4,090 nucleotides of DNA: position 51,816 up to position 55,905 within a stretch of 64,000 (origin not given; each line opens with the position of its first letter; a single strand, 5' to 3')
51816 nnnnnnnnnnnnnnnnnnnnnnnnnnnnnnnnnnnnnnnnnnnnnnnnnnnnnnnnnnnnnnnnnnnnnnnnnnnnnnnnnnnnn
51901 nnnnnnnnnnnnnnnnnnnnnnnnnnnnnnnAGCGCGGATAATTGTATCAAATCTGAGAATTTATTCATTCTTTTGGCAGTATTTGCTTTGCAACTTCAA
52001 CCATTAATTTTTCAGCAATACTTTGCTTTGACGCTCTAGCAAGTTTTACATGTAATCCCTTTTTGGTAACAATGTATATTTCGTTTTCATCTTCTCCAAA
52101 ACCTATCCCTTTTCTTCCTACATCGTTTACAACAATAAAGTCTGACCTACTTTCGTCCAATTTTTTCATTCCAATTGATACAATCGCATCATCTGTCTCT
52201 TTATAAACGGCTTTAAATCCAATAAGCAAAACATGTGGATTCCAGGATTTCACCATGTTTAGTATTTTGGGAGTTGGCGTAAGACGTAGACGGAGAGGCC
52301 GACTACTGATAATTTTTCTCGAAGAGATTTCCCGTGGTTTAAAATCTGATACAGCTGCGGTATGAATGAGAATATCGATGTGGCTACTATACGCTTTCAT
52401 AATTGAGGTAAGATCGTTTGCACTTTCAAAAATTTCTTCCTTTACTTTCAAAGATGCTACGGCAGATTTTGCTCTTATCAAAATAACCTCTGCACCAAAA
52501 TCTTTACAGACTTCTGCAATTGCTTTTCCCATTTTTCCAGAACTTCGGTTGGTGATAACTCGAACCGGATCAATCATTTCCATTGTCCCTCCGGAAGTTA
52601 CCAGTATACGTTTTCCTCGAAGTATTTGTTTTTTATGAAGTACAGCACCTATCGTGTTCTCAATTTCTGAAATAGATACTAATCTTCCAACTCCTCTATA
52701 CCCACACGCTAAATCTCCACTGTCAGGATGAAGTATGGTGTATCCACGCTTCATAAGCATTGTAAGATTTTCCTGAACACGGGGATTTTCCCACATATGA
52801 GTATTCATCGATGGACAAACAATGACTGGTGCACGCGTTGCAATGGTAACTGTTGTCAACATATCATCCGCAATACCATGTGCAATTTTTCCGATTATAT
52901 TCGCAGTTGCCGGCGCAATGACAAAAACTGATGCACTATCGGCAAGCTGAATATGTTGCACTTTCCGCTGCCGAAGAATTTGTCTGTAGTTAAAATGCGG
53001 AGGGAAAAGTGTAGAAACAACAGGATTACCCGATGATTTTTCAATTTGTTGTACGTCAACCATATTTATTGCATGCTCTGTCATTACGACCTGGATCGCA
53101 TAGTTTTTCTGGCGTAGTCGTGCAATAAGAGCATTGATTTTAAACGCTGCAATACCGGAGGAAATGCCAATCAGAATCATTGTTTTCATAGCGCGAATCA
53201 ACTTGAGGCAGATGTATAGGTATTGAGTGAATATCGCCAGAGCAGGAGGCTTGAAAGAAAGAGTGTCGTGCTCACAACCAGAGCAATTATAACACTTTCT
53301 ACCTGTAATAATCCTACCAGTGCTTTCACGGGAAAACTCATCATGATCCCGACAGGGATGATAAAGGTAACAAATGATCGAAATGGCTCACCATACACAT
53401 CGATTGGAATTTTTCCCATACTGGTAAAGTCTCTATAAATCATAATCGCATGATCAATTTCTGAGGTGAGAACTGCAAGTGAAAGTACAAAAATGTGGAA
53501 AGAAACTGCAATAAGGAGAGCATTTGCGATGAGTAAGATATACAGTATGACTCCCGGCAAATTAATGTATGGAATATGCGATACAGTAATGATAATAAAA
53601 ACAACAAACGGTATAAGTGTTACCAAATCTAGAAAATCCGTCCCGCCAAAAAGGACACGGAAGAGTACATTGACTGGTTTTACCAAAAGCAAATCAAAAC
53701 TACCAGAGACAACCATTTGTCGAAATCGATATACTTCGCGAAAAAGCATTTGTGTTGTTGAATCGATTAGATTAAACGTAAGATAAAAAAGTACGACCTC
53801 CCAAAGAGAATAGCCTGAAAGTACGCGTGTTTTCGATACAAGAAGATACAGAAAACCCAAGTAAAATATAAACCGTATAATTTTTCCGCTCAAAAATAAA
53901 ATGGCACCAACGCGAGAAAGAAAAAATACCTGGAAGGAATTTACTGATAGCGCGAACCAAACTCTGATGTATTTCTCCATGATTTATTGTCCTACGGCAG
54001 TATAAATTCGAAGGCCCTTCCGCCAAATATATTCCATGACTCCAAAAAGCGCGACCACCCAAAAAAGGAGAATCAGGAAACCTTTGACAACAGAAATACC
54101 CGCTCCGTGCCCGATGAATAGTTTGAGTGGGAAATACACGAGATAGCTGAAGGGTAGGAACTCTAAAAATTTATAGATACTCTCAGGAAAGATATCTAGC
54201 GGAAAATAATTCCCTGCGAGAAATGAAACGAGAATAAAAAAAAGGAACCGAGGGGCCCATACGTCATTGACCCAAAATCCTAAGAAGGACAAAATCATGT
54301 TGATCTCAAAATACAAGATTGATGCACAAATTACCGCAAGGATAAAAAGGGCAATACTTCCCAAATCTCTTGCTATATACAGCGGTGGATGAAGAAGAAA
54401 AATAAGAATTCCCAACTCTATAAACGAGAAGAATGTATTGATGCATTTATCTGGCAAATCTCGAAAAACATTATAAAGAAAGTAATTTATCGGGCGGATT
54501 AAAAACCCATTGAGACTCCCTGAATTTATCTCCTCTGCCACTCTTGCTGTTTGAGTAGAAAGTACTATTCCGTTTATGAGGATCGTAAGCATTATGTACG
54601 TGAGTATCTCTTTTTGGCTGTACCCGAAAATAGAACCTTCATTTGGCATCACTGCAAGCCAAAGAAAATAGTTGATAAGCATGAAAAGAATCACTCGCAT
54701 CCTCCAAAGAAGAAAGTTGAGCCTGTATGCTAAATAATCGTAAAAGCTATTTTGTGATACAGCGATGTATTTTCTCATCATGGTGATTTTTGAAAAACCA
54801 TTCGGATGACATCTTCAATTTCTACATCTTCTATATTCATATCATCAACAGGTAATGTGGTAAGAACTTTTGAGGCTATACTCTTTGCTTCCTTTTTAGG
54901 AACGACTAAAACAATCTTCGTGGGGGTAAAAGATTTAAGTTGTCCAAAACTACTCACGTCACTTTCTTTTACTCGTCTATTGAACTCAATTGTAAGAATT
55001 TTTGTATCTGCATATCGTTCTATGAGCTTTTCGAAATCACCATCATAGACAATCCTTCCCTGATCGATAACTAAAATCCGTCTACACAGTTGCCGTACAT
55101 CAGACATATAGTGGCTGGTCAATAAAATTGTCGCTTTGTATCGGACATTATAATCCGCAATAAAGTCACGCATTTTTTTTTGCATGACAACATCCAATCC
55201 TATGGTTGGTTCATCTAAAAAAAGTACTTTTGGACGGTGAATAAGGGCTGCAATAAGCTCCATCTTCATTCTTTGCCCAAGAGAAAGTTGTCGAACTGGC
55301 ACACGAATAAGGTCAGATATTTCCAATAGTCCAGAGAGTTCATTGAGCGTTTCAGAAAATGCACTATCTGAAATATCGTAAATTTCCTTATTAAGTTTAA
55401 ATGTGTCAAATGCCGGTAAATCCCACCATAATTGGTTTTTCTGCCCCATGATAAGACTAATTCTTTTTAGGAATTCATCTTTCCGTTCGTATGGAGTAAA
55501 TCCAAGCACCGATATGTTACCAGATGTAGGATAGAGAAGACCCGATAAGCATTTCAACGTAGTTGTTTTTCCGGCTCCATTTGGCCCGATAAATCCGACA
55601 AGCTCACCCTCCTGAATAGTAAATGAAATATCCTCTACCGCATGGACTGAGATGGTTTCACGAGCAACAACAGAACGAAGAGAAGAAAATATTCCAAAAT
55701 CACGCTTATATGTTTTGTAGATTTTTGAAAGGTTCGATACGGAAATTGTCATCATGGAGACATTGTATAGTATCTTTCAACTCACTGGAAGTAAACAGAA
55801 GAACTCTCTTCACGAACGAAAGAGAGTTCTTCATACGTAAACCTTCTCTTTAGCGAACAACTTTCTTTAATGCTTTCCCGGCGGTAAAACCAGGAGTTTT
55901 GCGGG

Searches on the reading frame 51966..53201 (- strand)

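Call 29: search_protein_families(library=ncbifam, max_evalue=0.00001, proteins=[window:51966-53201:-])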
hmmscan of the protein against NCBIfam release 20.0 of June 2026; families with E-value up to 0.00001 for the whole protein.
window:51966-53201:- (411 aa): 5 families
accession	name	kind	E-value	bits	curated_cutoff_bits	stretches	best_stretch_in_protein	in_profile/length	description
TIGR00521.1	coaBC_dfp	equivalog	4.5e-106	355.2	219.7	1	8-403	5-391/392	bifunctional phosphopantothenoylcysteine decarboxylase/phosphopantothenate--cysteine ligase CoaBC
NF005231.0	PRK06732.1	equivalog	6.7e-39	134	265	2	198-295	2-102/229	phosphopantothenate--cysteine ligase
TIGR02113.1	coaC_strep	equivalog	1e-37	129.7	261.4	1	8-185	2-174/177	phosphopantothenoylcysteine decarboxylase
TIGR02114.1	coaB_strep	equivalog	6.8e-34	117.6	217.2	2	198-294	2-101/228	phosphopantothenate--cysteine ligase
NF007199.0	PRK09620.1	equivalog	1.9e-20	73.2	248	1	194-404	1-220/229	hypothetical protein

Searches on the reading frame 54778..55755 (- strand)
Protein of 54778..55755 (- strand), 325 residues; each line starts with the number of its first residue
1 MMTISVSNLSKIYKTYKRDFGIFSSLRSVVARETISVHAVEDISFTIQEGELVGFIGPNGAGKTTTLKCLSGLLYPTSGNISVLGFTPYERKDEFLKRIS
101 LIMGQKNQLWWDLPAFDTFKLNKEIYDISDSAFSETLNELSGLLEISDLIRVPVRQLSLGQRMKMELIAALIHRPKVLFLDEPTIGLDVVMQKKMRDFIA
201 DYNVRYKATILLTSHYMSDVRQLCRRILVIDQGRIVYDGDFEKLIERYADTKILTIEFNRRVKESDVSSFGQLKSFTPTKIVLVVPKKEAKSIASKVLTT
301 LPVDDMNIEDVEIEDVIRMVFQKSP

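Call 29: search_protein_families(library=ncbifam, max_evalue=0.00001, proteins=[window:54778-55755:-])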
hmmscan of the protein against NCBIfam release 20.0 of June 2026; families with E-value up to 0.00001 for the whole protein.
window:54778-55755:- (325 aa): 184 families (the best 25 are shown)
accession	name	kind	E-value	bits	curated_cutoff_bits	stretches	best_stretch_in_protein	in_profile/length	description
TIGR01188.1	drrA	subfamily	1.1e-58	198.9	312.45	1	37-268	6-233/302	daunorubicin resistance ABC transporter, ATP-binding protein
TIGR03522.1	GldA_ABC_ATP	equivalog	5.6e-46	157.4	402.6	1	37-298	15-276/301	gliding motility-associated ABC transporter ATP-binding subunit GldA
NF033858.1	ABC2_perm_RbbA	equivalog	6.8e-41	140.1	1050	1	38-250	280-490/909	ribosome-associated ATPase/putative transporter RbbA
TIGR03864.1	PQQ_ABC_ATP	hypoth_equivalog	4.9e-40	137.5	302.25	1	37-254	14-228/236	ABC transporter, ATP-binding subunit, PQQ-dependent alcohol dehydrogenase system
TIGR04521.1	ECF_ATPase_2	equivalog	3.7e-36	124.7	330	1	34-253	15-241/279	energy-coupling factor transporter ATPase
NF010060.0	PRK13537.1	equivalog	6.2e-36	123.9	521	1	39-255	30-244/314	nodulation factor ABC transporter ATP-binding protein NodI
TIGR03740.1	galliderm_ABC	subfamily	2.6e-35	122.1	309.75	1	37-243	13-210/223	lantibiotic protection ABC transporter ATP-binding subunit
NF040933.2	ABC_arch_GlcV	equivalog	1.2e-33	116.4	450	1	27-312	9-292/357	glucose ABC transporter ATP-binding protein GlcV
TIGR03375.1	type_I_sec_LssB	subfamily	1.8e-30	105.9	693.1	1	37-248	480-692/696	type I secretion system permease/ATPase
NF010059.0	PRK13536.1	equivalog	2.3e-30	105.5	549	1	38-256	57-273/342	nodulation factor ABC transporter ATP-binding protein NodI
TIGR01288.1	nodI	equivalog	3e-30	105.3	424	1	39-256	19-234/303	nodulation factor ABC transporter ATP-binding protein NodI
TIGR04406.1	LPS_export_lptB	equivalog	7.7e-30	103.9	240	1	38-247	15-225/239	LPS export ABC transporter ATP-binding protein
NF000355.4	ribo_prot_ABC_F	equivalog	4.5e-29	101.7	380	1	39-250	17-208/499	ribosomal protection-like ABC-F family protein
NF047565.1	PSM_export_PmtA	equivalog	5.1e-29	101.4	350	1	39-250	16-221/282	phenol-soluble modulin export ABC transporter ATP-binding protein PmtA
NF010158.0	PRK13637.1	equivalog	5.7e-29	101.1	390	1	37-245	20-233/287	energy-coupling factor transporter ATPase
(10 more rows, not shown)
